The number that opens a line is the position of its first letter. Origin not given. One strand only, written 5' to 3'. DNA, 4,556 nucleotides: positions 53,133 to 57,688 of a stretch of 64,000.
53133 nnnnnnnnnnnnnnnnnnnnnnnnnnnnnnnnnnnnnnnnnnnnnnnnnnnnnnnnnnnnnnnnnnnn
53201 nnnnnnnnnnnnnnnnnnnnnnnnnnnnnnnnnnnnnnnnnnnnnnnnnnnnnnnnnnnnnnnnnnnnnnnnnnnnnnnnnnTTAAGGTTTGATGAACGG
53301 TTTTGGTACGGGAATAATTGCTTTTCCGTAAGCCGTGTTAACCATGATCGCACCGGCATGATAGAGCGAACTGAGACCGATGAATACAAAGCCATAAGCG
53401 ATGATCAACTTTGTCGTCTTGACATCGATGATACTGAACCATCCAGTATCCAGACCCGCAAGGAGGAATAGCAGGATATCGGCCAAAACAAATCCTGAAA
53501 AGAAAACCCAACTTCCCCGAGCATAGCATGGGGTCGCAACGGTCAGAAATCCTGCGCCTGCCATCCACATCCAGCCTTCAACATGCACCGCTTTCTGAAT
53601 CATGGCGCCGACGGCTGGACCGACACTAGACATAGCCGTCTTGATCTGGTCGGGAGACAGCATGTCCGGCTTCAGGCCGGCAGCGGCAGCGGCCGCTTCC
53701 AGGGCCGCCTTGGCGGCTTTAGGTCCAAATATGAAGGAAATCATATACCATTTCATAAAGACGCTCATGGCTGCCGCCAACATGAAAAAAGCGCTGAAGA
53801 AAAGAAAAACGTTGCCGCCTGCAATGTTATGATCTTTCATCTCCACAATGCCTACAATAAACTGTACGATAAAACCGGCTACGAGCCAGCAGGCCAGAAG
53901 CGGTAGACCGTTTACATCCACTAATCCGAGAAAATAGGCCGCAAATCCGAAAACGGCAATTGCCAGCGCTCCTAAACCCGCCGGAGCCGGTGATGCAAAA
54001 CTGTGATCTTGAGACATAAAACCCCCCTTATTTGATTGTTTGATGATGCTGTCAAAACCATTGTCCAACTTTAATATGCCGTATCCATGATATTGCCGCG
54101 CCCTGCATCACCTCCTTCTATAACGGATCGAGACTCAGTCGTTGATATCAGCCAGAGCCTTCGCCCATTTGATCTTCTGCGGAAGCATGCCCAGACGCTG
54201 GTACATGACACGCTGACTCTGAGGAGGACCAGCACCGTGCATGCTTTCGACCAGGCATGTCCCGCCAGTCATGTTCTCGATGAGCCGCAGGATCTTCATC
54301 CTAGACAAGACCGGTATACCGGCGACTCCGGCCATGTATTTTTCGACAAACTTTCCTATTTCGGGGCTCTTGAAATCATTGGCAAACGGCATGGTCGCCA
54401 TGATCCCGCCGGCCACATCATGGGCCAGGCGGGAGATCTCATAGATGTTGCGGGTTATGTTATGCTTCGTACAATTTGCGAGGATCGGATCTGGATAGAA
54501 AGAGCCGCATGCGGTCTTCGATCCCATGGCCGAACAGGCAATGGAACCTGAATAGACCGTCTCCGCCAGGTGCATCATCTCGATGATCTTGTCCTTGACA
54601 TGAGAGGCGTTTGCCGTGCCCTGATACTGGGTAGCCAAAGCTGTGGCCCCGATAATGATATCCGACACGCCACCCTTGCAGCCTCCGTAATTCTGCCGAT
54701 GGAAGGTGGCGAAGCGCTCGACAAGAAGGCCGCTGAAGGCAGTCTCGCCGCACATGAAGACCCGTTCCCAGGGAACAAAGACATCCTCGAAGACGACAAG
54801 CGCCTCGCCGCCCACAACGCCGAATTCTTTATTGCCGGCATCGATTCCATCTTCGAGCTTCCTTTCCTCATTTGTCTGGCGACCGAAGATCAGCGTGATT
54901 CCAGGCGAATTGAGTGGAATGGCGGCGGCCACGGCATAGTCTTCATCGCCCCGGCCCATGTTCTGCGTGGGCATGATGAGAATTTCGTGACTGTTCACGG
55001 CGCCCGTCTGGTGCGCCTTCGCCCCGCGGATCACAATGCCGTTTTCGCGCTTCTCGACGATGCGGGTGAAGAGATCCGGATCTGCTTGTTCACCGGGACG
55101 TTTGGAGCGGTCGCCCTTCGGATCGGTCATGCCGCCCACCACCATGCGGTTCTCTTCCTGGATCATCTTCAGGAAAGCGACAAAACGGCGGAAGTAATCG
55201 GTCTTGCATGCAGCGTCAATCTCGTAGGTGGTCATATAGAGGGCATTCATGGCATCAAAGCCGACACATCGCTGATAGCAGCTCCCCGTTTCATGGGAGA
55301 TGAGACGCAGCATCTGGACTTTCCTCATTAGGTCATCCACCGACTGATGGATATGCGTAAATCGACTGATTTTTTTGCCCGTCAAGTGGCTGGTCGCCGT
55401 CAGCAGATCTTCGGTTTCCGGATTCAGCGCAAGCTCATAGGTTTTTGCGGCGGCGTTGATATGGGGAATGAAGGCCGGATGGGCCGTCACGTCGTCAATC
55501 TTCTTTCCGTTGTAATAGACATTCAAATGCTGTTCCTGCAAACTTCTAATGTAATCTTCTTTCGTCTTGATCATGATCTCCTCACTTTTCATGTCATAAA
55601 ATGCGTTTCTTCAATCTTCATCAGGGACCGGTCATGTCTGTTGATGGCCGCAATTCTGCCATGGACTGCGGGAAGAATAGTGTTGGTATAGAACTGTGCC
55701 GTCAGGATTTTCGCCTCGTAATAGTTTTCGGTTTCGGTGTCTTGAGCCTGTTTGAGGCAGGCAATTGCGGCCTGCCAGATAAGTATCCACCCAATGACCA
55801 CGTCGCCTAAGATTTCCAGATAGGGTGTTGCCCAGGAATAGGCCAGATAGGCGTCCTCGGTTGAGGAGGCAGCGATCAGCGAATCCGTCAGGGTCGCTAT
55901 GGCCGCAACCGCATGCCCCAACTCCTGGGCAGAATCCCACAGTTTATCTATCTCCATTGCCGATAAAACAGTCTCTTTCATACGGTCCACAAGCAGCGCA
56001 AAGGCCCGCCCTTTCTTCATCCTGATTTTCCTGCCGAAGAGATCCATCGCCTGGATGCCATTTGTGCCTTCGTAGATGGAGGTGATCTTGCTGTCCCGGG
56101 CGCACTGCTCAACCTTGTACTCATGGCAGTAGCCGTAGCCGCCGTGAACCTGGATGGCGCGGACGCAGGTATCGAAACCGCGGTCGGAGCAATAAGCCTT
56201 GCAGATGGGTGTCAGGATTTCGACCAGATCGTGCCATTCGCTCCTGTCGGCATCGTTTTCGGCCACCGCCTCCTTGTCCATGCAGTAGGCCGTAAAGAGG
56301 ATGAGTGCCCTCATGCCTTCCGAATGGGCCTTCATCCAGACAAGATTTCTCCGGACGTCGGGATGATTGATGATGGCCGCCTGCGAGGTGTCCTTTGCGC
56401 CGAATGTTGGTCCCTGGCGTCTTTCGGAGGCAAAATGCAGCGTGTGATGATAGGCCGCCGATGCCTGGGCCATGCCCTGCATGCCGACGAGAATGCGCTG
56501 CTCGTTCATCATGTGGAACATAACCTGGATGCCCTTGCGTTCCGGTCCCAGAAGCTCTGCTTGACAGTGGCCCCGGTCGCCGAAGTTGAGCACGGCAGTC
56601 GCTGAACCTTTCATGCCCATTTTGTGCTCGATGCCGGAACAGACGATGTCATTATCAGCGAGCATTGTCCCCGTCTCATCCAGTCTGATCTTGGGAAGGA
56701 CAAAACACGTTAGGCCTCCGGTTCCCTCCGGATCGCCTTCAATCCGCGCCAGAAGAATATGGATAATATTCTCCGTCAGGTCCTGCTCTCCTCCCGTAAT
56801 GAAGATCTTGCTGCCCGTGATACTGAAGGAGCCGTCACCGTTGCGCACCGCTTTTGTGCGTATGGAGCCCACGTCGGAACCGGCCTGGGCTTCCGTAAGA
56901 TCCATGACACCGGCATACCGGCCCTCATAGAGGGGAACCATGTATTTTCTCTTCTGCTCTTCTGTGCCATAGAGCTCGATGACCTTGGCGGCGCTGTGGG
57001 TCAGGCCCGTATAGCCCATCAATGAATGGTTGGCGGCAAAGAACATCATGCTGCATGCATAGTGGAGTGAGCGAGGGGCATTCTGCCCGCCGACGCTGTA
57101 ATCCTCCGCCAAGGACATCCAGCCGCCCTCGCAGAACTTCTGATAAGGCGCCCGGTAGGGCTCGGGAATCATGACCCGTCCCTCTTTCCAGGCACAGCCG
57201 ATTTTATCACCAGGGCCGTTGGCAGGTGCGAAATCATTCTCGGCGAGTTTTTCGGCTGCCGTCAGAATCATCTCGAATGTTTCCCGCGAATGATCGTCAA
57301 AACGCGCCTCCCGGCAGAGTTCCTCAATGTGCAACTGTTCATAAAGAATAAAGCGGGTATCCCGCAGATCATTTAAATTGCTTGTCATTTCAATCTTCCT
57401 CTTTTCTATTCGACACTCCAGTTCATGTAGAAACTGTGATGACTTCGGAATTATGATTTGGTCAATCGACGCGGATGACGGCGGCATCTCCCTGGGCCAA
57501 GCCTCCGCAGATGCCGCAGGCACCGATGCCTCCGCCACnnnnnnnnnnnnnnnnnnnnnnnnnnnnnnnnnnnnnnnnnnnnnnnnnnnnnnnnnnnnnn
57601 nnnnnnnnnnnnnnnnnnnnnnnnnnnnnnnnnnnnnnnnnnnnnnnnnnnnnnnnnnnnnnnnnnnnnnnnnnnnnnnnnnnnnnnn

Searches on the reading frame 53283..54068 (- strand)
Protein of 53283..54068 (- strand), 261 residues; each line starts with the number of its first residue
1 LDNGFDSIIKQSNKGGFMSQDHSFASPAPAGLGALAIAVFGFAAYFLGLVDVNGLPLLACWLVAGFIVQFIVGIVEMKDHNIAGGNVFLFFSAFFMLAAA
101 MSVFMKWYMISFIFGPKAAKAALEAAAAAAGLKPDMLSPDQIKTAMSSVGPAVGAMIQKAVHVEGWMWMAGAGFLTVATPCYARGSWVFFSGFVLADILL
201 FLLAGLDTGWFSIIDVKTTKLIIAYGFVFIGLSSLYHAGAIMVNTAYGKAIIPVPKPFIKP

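Call 9: search_protein_families(library=pfam, proteins=[window:53283-54068:-])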
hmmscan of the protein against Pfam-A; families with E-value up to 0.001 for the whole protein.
window:53283-54068:- (261 aa): 1 family
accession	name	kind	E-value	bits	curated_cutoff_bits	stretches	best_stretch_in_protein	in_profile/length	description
PF01184.24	Gpr1_Fun34_YaaH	-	1.4e-07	31.8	25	1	17-114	10-106/207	GPR1/FUN34/yaaH family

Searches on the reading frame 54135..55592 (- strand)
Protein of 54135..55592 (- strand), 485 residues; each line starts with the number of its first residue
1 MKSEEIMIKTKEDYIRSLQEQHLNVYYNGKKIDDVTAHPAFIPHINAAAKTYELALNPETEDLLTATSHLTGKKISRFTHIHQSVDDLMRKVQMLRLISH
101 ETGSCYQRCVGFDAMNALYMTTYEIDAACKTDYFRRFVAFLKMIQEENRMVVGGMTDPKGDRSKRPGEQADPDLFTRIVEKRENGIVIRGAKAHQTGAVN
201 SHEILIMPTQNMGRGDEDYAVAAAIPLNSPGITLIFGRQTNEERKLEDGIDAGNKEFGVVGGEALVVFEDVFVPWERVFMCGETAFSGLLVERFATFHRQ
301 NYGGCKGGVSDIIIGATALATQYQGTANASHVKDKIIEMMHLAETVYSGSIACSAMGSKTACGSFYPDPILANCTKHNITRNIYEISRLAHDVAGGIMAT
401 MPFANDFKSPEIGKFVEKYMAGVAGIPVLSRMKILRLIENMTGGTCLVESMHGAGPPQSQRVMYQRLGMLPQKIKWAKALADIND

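Call 9: search_protein_families(library=pfam, proteins=[window:54135-55592:-])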
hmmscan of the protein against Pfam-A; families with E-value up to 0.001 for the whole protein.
window:54135-55592:- (485 aa): 2 families
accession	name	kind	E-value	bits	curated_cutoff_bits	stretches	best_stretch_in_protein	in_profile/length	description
PF11794.13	HpaB_N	-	3e-101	339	35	1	10-280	1-270/270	4-hydroxyphenylacetate 3-hydroxylase N terminal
PF03241.18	HpaB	-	1.5e-61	207.5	25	1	288-481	2-201/202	4-hydroxyphenylacetate 3-hydroxylase C terminal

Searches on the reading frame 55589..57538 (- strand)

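Call 9: search_protein_families(library=pfam, proteins=[window:55589-57538:-])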
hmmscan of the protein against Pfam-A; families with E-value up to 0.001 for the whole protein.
window:55589-57538:- (649 aa): 6 families
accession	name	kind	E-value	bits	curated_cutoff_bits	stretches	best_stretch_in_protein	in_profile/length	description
PF12806.12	Acyl-CoA_dh_C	-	2.6e-27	95.8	30.3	1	517-642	2-123/124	Acetyl-CoA dehydrogenase C-terminal like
PF00441.29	Acyl-CoA_dh_1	-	1.2e-24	87.6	22.4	1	335-499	2-144/150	Acyl-CoA dehydrogenase, C-terminal domain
PF02770.24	Acyl-CoA_dh_M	-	8.7e-12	45.5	33.3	1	212-319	2-94/97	Acyl-CoA dehydrogenase, middle domain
PF22924.1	ACOX_C_alpha1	-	3.2e-07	30.7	27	1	344-495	4-159/169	Acyl-CoA oxidase, C-alpha1 domain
PF02771.21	Acyl-CoA_dh_N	-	1.2e-06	29.3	22.9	1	89-206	5-112/113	Acyl-CoA dehydrogenase, N-terminal domain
PF08028.16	Acyl-CoA_dh_2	-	7.1e-05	23.6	22.7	1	355-493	7-133/134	Acyl-CoA dehydrogenase, C-terminal domain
